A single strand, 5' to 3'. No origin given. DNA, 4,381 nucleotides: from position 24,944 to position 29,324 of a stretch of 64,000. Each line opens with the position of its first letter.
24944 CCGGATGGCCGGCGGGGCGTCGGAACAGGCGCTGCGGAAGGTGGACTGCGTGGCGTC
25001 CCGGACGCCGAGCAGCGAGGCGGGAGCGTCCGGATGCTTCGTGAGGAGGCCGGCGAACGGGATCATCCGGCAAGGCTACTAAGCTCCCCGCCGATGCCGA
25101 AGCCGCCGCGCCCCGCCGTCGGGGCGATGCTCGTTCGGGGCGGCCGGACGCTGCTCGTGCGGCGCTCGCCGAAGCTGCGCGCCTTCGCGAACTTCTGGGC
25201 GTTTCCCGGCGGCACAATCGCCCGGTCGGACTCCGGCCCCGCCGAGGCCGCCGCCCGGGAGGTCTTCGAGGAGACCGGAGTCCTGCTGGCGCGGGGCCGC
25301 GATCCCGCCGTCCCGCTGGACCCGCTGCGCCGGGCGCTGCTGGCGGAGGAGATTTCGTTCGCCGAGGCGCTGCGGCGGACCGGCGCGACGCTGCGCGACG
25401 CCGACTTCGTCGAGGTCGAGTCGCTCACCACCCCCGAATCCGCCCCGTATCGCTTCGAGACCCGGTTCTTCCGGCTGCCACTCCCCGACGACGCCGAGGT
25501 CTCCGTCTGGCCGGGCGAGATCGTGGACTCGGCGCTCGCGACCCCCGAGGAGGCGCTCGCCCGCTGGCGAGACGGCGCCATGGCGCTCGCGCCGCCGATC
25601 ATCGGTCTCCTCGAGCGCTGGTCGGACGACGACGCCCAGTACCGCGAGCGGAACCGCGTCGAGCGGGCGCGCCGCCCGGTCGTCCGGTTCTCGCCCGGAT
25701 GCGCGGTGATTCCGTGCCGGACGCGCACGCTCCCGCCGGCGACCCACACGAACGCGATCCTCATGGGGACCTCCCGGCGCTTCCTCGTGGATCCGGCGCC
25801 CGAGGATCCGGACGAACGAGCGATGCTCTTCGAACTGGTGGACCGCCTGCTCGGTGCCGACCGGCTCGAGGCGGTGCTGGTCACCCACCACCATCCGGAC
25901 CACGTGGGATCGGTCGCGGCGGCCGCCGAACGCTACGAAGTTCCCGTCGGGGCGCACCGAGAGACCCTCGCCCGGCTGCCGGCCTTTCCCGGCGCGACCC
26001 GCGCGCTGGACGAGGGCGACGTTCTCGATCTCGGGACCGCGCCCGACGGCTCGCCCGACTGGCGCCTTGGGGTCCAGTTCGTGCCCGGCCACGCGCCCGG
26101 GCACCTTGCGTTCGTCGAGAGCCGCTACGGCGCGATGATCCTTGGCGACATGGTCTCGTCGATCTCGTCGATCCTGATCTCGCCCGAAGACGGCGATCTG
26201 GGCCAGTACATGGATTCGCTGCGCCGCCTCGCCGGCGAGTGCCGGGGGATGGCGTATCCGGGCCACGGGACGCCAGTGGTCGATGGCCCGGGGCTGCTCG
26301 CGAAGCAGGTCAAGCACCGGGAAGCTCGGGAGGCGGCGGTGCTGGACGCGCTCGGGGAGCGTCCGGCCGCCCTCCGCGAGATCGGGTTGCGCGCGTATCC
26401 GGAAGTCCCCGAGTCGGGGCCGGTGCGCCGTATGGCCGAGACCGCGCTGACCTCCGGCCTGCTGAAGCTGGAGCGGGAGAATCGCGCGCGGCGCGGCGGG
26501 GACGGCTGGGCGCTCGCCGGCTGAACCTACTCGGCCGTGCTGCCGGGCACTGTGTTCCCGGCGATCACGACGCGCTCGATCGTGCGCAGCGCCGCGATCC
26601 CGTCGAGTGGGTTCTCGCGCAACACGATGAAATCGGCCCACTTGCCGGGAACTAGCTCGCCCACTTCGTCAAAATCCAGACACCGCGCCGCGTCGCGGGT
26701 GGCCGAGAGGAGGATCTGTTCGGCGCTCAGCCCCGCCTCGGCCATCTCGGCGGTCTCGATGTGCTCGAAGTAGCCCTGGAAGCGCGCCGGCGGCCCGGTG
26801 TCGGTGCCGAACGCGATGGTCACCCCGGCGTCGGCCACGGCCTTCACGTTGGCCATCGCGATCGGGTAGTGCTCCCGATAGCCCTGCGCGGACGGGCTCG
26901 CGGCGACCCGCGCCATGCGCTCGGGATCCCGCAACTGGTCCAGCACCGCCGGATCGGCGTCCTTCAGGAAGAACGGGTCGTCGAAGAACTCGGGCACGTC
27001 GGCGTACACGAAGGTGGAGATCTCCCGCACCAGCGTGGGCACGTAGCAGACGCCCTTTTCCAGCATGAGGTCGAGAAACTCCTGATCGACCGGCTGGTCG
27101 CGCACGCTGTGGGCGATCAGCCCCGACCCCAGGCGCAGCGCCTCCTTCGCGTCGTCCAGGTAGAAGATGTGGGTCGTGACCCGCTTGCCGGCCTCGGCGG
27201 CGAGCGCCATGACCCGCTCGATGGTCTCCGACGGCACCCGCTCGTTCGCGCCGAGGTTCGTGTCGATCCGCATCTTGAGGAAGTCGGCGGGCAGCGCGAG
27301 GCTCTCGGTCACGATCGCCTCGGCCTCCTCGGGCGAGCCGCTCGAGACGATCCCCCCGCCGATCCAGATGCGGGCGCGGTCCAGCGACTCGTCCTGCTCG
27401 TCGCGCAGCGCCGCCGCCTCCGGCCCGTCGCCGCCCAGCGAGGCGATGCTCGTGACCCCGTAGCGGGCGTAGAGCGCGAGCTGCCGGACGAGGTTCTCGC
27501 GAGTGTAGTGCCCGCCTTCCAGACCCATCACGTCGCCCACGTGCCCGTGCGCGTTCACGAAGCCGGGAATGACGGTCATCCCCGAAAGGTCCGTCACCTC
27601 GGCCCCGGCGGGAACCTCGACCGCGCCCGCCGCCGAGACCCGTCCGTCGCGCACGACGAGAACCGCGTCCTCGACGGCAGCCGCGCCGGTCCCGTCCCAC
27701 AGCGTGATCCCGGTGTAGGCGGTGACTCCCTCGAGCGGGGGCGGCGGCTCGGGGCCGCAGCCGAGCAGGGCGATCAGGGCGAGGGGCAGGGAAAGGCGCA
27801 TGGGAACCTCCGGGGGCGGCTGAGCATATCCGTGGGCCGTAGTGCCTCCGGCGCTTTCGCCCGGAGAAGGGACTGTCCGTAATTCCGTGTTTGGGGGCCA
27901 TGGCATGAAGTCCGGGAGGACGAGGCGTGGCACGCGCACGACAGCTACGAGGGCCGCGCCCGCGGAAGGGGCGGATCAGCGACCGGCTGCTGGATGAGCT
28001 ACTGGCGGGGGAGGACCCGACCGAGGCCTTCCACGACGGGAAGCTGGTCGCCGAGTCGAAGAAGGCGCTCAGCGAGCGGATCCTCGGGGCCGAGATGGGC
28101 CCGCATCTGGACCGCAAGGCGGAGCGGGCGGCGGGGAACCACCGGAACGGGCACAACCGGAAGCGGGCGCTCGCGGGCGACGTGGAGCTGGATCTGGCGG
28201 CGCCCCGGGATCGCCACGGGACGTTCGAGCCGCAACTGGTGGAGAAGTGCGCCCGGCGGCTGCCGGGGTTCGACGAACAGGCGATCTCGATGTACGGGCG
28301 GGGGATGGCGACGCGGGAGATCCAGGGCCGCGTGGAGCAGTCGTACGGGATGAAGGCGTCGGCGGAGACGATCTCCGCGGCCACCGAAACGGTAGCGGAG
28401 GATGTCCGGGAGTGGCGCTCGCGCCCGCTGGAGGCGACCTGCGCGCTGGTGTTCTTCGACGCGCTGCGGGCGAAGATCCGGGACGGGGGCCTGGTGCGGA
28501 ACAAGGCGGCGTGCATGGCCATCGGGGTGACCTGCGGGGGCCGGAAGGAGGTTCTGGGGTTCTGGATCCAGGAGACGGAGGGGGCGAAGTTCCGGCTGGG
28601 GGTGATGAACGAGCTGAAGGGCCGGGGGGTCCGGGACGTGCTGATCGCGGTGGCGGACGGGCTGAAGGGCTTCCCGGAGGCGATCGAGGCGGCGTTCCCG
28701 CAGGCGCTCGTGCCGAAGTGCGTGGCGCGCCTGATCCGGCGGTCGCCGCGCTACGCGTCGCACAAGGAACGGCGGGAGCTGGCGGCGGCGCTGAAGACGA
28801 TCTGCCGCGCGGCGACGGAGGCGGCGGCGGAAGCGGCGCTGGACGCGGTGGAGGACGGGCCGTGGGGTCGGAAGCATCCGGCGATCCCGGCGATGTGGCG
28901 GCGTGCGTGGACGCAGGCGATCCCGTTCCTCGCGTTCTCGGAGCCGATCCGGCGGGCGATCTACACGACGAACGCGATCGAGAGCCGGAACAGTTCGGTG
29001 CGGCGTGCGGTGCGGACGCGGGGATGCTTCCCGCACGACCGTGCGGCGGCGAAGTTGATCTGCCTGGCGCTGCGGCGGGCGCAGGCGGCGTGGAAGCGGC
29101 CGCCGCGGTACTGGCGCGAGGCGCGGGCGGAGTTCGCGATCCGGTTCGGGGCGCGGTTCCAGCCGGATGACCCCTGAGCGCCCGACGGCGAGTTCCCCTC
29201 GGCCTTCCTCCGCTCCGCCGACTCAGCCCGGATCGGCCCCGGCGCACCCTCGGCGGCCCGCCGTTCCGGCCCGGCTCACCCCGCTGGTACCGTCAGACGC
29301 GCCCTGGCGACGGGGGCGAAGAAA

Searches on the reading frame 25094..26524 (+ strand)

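Call 54: search_protein_families(library=padloc, proteins=[window:25094-26524:+], max_evalue=0.001)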
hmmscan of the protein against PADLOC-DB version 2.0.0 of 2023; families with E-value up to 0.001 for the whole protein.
window:25094-26524:+ (476 aa): 1 family
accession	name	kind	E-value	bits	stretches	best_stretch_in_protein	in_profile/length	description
PDLC04899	PDC-S07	-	7.3e-07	26.9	1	9-63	10-62/135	-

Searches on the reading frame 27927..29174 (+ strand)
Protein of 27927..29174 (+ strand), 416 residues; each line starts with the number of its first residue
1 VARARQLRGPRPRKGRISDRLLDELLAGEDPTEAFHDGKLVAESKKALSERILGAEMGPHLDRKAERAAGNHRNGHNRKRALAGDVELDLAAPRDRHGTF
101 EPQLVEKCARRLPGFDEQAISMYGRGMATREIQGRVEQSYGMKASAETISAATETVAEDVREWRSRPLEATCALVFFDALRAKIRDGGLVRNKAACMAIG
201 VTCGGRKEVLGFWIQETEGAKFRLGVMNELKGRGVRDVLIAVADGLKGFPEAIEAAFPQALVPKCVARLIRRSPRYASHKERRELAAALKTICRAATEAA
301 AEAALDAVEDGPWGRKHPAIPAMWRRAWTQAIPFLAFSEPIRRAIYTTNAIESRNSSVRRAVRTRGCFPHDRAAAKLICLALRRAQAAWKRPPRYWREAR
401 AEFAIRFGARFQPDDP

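Call 5: search_protein_families(library=pfam, proteins=[window:27927-29174:+], max_evalue=0.1)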
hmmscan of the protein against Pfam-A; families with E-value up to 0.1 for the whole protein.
window:27927-29174:+ (416 aa): 1 family
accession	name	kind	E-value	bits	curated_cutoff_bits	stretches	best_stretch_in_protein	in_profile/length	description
PF00872.24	Transposase_mut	-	2.3e-100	336.6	21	1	21-391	6-378/379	Transposase, Mutator family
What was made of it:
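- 27869..29361 (+): IS256-family insertion sequence. The outer ends are approximate (within a few nt). Transposase 27927-29177; inverted repeats 27876-27898 and 29332-29354, with a 17/18 core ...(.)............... No target-site duplication. PF00872 at E 2.3e-100 (call 5).
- Checked: Its transposase (27927-29177) matches PF00872 at E 2.3e-100 (call 5).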

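Call 20: find_encoding_contigs(protein=window:27927-29174:+, flank=3000, max_places=10)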
Protein window:27927-29174:+ (416 aa): 4 contigs read that carry it; 1 place shown.
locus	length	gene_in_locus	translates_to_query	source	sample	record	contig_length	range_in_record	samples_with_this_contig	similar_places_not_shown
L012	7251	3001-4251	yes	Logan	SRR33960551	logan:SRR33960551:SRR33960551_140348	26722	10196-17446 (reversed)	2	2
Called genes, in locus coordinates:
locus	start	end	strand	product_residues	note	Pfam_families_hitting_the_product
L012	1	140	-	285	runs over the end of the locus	PF00491:Arginase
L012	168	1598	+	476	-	PF00293:NUDIX, PF00753:Lactamase_B, PF12706:Lactamase_B_2 (weak)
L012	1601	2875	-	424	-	PF01979:Amidohydro_1, PF07969:Amidohydro_3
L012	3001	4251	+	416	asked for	PF00872:Transposase_mut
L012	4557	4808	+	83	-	-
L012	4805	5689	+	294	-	PF02274:ADI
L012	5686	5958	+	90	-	-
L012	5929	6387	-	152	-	-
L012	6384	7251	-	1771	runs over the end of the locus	PF12705:PDDEXK_1, PF00580:UvrD-helicase, PF13245:AAA_19, PF13361:UvrD_C, PF13538:UvrD_C_2 (faint)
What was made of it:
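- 27869..29361 (+): The exact transposase sequence is found only at this locus (call 20).
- The exact transposase is single-copy in the available assemblies, so no donor site is visible (call 20).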

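Call 57: find_related_loci(query=window:27927-29174:+, collection=metagenome_contigs, flank=1500)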
Query window:27927-29174:+ (416 aa) in metagenome_contigs; peptide patterns used: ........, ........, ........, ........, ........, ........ (x = any residue, [..] = any of these).
139 stretches matched a pattern; 1 encode a relative of the query (tblastn E <= 1e-3); 1 distinct loci.
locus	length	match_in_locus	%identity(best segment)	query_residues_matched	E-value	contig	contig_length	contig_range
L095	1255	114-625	51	17-412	6e-24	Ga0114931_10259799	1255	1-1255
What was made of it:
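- Tried and rejected: It returned one distant, uninformative locus (call 57).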
